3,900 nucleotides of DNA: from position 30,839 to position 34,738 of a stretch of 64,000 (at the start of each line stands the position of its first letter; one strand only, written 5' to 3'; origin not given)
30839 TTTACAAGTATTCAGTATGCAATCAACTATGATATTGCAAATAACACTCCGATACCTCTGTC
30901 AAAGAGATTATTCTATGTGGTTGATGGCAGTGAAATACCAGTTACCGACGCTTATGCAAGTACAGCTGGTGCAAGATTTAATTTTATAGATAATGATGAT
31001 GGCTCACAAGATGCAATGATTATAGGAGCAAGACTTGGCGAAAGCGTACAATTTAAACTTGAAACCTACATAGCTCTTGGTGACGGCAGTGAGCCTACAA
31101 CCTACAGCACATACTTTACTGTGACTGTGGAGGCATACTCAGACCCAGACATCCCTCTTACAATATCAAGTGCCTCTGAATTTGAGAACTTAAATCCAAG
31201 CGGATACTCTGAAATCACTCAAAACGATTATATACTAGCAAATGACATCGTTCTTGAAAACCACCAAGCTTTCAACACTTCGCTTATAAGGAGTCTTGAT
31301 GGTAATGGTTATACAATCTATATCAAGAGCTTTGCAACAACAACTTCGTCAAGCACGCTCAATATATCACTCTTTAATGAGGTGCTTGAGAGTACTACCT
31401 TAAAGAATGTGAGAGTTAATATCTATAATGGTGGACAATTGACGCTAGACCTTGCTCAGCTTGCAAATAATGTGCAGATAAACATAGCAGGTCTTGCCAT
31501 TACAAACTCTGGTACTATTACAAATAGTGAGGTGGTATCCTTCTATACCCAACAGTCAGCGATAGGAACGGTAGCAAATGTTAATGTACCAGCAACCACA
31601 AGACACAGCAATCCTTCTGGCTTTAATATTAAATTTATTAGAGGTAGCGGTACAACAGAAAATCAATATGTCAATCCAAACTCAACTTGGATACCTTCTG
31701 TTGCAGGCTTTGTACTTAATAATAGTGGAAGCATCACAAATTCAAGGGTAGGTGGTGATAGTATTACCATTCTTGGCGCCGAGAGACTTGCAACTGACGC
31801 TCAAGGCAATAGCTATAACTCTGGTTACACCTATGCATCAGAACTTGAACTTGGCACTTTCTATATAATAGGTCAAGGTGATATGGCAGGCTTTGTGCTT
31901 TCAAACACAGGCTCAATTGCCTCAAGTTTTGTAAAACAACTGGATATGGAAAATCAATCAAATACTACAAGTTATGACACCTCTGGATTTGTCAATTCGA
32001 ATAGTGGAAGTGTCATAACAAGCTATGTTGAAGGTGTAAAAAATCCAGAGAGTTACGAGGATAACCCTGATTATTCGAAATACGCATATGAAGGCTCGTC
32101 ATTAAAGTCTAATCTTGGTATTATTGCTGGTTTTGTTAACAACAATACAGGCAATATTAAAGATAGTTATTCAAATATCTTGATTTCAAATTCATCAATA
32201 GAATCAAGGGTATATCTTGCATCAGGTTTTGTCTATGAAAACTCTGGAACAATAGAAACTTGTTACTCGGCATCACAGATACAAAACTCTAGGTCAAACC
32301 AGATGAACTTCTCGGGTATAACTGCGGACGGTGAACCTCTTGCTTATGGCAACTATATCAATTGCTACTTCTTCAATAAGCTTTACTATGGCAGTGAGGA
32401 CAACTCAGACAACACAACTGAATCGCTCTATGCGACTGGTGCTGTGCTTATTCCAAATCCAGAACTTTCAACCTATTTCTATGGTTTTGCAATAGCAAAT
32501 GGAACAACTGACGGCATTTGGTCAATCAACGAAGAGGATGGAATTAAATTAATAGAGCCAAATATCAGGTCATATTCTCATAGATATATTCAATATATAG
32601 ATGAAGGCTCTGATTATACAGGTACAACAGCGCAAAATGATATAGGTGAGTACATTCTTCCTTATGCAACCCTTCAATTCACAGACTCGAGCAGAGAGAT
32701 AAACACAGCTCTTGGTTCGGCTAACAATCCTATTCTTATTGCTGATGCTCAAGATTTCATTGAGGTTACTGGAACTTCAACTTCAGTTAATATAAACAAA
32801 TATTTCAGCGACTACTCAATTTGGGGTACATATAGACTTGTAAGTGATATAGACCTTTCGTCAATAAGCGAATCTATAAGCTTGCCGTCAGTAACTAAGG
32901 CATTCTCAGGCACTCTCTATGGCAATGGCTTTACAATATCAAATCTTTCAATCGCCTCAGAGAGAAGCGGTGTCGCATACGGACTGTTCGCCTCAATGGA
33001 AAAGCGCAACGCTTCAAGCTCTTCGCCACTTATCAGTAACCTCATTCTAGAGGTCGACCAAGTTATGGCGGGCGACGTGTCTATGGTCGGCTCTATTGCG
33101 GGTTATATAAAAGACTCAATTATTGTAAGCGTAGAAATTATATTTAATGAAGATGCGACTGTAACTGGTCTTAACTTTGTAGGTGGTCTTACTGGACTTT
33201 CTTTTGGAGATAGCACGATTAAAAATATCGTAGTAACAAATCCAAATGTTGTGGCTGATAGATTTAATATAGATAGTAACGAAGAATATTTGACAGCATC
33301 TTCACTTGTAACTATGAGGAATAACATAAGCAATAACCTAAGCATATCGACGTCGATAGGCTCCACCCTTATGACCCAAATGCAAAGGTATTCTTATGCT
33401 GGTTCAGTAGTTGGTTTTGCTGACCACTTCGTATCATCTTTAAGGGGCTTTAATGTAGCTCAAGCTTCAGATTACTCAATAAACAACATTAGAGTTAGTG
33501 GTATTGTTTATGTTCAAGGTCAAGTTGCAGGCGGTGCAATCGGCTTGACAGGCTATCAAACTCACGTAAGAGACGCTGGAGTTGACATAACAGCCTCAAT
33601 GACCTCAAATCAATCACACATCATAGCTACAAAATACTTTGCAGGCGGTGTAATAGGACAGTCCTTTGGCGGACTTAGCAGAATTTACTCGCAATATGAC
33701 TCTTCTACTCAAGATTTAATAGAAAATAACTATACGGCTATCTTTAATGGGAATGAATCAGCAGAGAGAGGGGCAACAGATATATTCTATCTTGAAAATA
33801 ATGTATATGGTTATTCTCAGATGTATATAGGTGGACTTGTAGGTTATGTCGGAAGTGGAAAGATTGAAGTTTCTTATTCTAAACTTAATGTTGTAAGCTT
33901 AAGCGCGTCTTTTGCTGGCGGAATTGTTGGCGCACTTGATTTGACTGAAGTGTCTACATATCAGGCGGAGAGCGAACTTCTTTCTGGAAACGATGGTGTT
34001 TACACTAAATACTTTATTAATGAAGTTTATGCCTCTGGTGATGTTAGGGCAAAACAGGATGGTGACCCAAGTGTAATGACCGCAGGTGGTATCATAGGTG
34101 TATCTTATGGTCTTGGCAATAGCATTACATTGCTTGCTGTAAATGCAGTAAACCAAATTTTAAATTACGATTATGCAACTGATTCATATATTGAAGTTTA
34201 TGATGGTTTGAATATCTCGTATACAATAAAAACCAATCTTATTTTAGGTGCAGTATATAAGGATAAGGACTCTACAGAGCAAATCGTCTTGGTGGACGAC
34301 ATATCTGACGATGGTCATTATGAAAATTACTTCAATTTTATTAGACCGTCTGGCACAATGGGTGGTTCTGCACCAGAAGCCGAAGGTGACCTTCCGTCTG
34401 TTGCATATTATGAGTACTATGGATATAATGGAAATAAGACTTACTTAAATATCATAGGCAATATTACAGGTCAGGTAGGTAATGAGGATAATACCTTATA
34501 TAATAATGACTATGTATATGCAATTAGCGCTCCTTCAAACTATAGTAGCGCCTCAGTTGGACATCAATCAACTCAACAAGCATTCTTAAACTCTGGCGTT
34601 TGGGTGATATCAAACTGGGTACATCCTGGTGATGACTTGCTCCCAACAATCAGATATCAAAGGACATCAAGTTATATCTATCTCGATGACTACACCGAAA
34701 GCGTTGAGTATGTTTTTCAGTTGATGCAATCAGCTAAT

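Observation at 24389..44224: Single 19.8-kb ORF encoding a roughly 6,600-aa GLUG-repeat lipoprotein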

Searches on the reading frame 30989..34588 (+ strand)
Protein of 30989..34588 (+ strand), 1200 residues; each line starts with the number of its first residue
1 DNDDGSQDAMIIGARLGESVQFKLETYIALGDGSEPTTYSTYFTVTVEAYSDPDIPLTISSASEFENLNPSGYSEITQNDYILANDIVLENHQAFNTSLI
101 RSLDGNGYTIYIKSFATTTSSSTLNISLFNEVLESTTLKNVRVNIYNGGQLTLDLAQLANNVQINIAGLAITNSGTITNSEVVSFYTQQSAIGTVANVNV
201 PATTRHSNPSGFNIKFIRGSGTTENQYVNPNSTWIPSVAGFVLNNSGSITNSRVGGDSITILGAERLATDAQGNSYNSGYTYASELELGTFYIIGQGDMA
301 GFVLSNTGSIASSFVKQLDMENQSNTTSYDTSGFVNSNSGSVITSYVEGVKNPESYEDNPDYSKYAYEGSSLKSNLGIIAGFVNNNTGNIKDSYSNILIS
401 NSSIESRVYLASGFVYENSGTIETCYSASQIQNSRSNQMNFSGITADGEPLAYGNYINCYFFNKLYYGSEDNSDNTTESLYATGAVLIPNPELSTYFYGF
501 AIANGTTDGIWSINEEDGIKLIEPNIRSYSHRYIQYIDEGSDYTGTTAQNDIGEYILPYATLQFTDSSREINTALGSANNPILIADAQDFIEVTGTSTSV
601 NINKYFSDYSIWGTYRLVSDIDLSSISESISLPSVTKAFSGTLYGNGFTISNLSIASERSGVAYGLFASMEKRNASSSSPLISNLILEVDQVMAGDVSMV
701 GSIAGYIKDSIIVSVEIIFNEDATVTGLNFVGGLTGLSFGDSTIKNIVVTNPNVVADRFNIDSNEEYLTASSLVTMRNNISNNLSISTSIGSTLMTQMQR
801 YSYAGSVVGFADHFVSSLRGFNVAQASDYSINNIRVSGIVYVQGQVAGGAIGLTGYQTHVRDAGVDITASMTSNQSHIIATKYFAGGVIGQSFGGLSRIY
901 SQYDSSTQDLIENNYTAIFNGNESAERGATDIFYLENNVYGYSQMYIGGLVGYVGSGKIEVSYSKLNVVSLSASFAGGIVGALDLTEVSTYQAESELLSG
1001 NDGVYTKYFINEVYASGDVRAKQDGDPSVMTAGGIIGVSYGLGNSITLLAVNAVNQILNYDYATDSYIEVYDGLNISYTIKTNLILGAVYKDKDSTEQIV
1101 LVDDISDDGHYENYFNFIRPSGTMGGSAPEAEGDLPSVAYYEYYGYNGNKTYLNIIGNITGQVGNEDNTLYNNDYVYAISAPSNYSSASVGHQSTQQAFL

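Call 21: find_homologous_proteins(query=window:30989-34588:+, max_evalue=0.0001)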
Query window:30989-34588:+ (1200 aa): 10 proteins with E <= 0.0001 among 8000 candidates.
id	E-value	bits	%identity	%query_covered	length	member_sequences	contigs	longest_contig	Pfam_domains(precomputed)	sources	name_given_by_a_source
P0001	9.2e-155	535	45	56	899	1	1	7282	-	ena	-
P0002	4.6e-132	460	33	97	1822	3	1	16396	-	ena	-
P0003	3.8e-120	421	35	77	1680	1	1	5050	-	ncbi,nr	ncbi:MAG: hypothetical protein K2K31_03190, partial [Clostridia bacterium]|nr:hypothetical protein [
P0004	1.2e-78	283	32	76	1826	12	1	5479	-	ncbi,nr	ncbi:MAG: hypothetical protein PHV79_02015, partial [Clostridia bacterium]|nr:hypothetical protein [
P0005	4.9e-77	278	32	83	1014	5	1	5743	-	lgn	-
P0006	2.2e-52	196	59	16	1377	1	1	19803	-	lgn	-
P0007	2.1e-48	183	33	55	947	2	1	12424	-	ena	-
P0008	6.4e-28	115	28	64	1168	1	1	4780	-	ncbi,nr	ncbi:MAG: hypothetical protein IJW82_07680, partial [Clostridia bacterium]|nr:hypothetical protein [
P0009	4.4e-20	89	27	76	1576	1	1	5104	-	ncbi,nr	ncbi:MAG: hypothetical protein J6T39_00940, partial [Clostridia bacterium]|nr:hypothetical protein [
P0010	4.9e-8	50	25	70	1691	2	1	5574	-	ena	-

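Call 24: find_related_loci(query=window:30989-34588:+, collection=genome_contigs, flank=10000)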
Query window:30989-34588:+ (1200 aa) in genome_contigs; peptide patterns used: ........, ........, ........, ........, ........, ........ (x = any residue, [..] = any of these).
90 stretches matched a pattern; 4 encode a relative of the query (tblastn E <= 1e-3); 4 distinct loci.
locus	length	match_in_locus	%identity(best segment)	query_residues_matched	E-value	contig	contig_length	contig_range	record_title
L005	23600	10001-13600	91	1-1200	0e+0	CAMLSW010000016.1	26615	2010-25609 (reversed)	MAG: uncultured Clostridia bacterium isolate ERR4303218_bin.57_MetaWRAP_v1.1_MAG genome assembly, contig: NODE_1780_leng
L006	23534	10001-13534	62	2-1200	0e+0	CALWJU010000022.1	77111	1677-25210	MAG: uncultured Clostridia bacterium isolate E14__bin218 genome assembly, contig: E14__k127_1755097, whole genome shotgu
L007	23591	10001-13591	48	3-1200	0e+0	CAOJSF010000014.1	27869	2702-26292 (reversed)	MAG TPA_asm: uncultured Clostridia bacterium isolate SRR15604559_bin.67_metawrap_v1.3_MAG genome assembly, contig: NODE.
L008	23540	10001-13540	66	2-1200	0e+0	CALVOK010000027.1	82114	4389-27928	MAG: uncultured Clostridia bacterium isolate E03__bin100 genome assembly, contig: E03__k127_5924814, whole genome shotgu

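Call 62: predict_structure(alignment_id=A1)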
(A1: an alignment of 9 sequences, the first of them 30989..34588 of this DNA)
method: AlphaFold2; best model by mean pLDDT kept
length: 1200 residues; sequences in the alignment: 9
mean_pLDDT: 66.8   pTM: 0.71
mean pLDDT of the five models: 66.8, 66.3, 64.7, 64.4, 60.2
residues with pLDDT >= 90: 175; 70-90: 459; 50-70: 242; < 50: 324
segments of 3 or more residues with pLDDT < 50: 1-13, 190-202, 356-363, 493-496, 501-505, 539-553, 596-605, 627-631, 760-793, 819-827, 871-873, 916-925, 938-940, 988-1007, 1027-1030, 1041-1200
pLDDT, mean of each block of 10 residues (from residue 1): 38 53 72 68 65 76 84 66 88 90 91 83 90 92 82 76 88 95 74 40 55 82 69 83 96 89 76 72 84 91 96 89 83 96 86 52 53 84 95 85 68 91 84 70 80 76 59 53 63 47 51 62 68 66 38 62 80 83 82 54 50 84 65 65 85 69 78 76 87 77 87 88 82 88 85 79 41 44 41 53 91 61 49 85 91 83 79 67 87 80 73 51 54 63 73 77 76 75 60 38 46 64 53 61 44 47 30 29 28 31 31 29 30 27 26 26 28 27 34 30
secondary structure, 60 per line:
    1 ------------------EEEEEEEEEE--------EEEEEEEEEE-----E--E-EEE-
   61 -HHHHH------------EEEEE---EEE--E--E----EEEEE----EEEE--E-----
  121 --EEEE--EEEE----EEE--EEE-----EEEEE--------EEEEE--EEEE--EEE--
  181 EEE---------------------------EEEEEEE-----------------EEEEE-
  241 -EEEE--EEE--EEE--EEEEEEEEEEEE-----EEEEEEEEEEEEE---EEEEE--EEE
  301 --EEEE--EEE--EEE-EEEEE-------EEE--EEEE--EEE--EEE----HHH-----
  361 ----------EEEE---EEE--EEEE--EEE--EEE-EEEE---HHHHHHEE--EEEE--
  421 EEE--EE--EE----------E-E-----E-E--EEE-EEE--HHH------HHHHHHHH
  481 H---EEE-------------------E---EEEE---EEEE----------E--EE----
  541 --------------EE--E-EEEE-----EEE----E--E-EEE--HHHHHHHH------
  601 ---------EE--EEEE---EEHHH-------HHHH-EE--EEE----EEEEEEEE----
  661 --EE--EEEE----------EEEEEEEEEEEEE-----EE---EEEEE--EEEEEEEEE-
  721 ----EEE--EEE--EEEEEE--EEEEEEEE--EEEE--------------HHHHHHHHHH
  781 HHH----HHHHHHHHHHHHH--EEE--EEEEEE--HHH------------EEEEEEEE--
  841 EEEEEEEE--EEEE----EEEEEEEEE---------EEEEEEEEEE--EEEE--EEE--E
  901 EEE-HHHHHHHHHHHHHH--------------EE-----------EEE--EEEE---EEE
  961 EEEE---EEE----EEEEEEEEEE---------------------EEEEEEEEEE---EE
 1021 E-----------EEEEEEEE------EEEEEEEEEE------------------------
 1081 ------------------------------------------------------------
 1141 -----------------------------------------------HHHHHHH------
elements in order (helices of 4 or more, strands of 3 or more residues): E19-28 E37-46 E57-59 H62-66 E79-83 E87-89 E100-104 E109-112 E123-126 E129-132 E137-139 E142-144 E150-154 E163-167 E170-173 E176-178 E181-183 E211-217 E235-239 E242-245 E248-250 E253-255 E258-269 E275-287 E291-295 E298-300 E303-306 E309-311 E314-316 E318-322 E330-332 E335-338 E341-343 E346-348 E371-374 E378-380 E383-386 E389-391 E394-396 E398-401 H405-410 E415-418 E421-423 E455-457 E459-461 H473-481 E485-487 E511-514 E518-521 E561-564 E570-572 E582-584 H587-594 E614-617 H633-636 E642-644 E649-656 E667-670 E681-693 E704-708 E711-719 E725-727 E730-732 E735-740 E743-750 E753-756 H771-783 H788-800 E803-805 E808-813 E831-838 E841-848 E851-854 E859-867 E877-886 E889-892 E895-897 E900-903 H905-918 E946-948 E951-954 E958-964 E968-970 E975-984 E1006-1015 E1019-1021 E1033-1040 E1047-1056 H1188-1194

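Call 67: fold_search(model_id=the predicted structure, library=pdb)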
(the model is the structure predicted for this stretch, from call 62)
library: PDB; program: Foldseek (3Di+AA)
matches with E <= 10: 48; with E <= 0.001: 0
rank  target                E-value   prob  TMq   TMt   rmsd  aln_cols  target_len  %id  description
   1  6xjb                  5.5e-03  1.00  0.14  0.14  13.9       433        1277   13  IgA1 Protease (released 2020-12-09)
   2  6xja_P                9.3e-03  1.00  0.16  0.15  13.9       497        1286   11  Streptococcus Pneumoniae IgA1 Protease with IgA1 substrate (released 2021-01-20)
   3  7uvl_P                1.4e-02  0.77  0.12  0.12  18.5       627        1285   10  IgA1 Protease with IgA1 substrate (released 2022-11-23)
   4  7xzc_A                1.2e-01  0.09  0.09  0.16  22.1       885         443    9  Mutant (R240A) of the N-terminal domain of fucoidan lyase FdlA (released 2022-09-28)
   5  7uvk                  1.5e-01  0.72  0.15  0.14  15.3       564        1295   11  G. haemolysans IgA1 protease (released 2022-11-23)
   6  7koh_D                3.2e-01  0.03  0.06  0.10  25.8       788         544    7  Crystal structure of antigen 43 from Escherichia coli EDL933 (released 2022-03-09)
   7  7usl_C                4.4e-01  0.03  0.08  0.10  28.6      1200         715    8  Integrin alphaM/beta2 ectodomain in complex with adenylate cyclase toxin RTX751 and M1F5 Fab (released 2022-08-17)
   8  7xze_A                9.0e-01  0.06  0.09  0.19  21.6       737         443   10  Mutant (H176A) of the N-terminal domain of fucoidan lyase FdlA (released 2022-09-28)
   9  1ofm_A                9.4e-01  0.11  0.13  0.23  11.9       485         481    9  CRYSTAL STRUCTURE OF CHONDROITINASE B COMPLEXED TO CHONDROITIN 4-SULFATE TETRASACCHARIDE (released 2004-04-19)
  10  7xza_A                9.4e-01  0.08  0.12  0.24  21.1       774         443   10  Mutant (Y242F) of the N-terminal domain of fucoidan lyase FdlA (released 2022-09-28)
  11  7xks                  1.5e+00  0.07  0.09  0.24  16.0       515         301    8  Crystal structure of an alkaline pectate lyase from Bacillus clausii (released 2023-03-29)
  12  9cdu_C                1.6e+00  0.05  0.10  0.20  16.3       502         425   11  Crystal Structure of Rhombotarget A-peptide Complex (released 2025-07-02)
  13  7jgj_A                1.7e+00  0.20  0.13  0.12  15.7       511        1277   13  IgA1 Protease in complex with neutralizing mAb (released 2020-12-09)
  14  3vmv                  2.3e+00  0.07  0.11  0.25  15.9       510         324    8  Crystal structure of pectate lyase Bsp165PelA from Bacillus sp. N165 (released 2012-07-25)
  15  2vbk                  2.3e+00  0.03  0.09  0.14  18.6       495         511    9  NATIVE TAILSPIKE PROTEIN OF BACTERIOPHAGE SF6 (released 2008-04-01)
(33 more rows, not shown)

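Call 96: fold_search(model_id=the predicted structure, library=viral)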
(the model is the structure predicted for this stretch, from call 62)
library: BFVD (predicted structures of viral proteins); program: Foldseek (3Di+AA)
matches with E <= 10: 78; with E <= 0.001: 2
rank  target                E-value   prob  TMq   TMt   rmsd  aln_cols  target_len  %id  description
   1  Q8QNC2                2.1e-12  1.00  0.21  0.21  24.1      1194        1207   13  EsV-1-160 [Ectocarpus siliculosus virus 1 (isolate New Zealand/Kaikoura/1988)]
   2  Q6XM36                2.7e-07  1.00  0.24  0.42  10.6       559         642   15  FirrV-1-A51 [Feldmannia irregularis virus a]
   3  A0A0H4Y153            3.4e-03  0.21  0.08  0.14  20.1       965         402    6  Uncharacterized protein [Salmon gill poxvirus]
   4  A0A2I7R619            1.5e-02  0.47  0.11  0.17  22.7       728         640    9  (no name in the UniProt tables at hand)
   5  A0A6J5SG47            2.3e-02  0.06  0.08  0.09  46.0      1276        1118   10  Pectate lyase superfamily protein [uncultured Caudovirales phage]
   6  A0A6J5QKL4            2.6e-02  0.14  0.09  0.09  26.4       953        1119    8  Right handed beta helix region [uncultured Caudovirales phage]
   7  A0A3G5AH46            4.0e-02  0.14  0.13  0.14  25.1      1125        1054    8  Uncharacterized protein [Sylvanvirus sp.]
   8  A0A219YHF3            5.3e-02  0.08  0.09  0.13  23.0      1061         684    8  Depolymerase 2, capsule K5-specific [Klebsiella phage K5-4]
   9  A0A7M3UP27            1.3e-01  0.09  0.11  0.11  21.4      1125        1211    9  Uncharacterized protein [Pyramimonas orientalis virus]
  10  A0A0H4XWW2            1.7e-01  0.18  0.07  0.27  13.0       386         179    5  Uncharacterized protein [Salmon gill poxvirus]
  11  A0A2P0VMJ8            2.0e-01  0.01  0.06  0.08  24.3      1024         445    6  Uncharacterized protein [Tetraselmis virus 1]
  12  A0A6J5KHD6            2.6e-01  0.12  0.13  0.14  23.4       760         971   11  Pectate lyase superfamily protein [uncultured Caudovirales phage]
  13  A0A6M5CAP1            4.4e-01  0.08  0.10  0.12  23.4       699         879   10  (no name in the UniProt tables at hand)
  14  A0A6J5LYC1            4.6e-01  0.04  0.10  0.08  58.1      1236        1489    9  Uncharacterized protein [uncultured Caudovirales phage]
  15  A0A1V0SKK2            5.8e-01  0.06  0.10  0.19  23.8       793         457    8  Periplasmic copper-binding protein NosD [Klosneuvirus KNV1]
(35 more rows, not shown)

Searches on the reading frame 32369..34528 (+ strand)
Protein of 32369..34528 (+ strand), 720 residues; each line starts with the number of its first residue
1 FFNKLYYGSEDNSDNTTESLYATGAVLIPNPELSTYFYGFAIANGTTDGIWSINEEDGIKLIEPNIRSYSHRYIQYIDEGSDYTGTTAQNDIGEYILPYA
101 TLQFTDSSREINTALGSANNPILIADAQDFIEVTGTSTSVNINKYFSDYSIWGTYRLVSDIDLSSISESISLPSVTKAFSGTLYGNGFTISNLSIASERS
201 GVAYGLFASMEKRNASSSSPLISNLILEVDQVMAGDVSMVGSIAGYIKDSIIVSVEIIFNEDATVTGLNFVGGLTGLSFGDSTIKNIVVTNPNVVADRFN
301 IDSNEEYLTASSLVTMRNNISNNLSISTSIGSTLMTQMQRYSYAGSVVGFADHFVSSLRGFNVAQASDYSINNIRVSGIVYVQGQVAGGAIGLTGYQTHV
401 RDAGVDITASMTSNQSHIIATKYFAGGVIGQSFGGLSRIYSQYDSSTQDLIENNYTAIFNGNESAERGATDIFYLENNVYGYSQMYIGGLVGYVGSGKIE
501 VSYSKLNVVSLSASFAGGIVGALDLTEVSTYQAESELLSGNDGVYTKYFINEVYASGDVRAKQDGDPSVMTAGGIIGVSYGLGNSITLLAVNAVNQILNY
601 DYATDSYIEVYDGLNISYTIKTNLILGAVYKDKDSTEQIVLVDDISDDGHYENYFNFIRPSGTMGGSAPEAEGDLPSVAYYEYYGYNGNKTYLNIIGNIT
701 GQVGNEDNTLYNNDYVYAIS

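Call 66: search_protein_families(library=pfam, proteins=[window:32369-34528:+], max_evalue=5)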
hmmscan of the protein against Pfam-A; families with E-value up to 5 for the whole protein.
window:32369-34528:+ (720 aa): 1 family
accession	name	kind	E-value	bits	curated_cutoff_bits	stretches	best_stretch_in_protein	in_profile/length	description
PF07581.17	Glug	-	0.24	12.4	20.5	2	484-505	2-24/28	The GLUG motif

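Call 98: search_protein_families(library=phrogs, proteins=[window:32369-34528:+], max_evalue=0.01)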
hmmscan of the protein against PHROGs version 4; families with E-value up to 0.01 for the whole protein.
window:32369-34528:+ (720 aa): 0 families
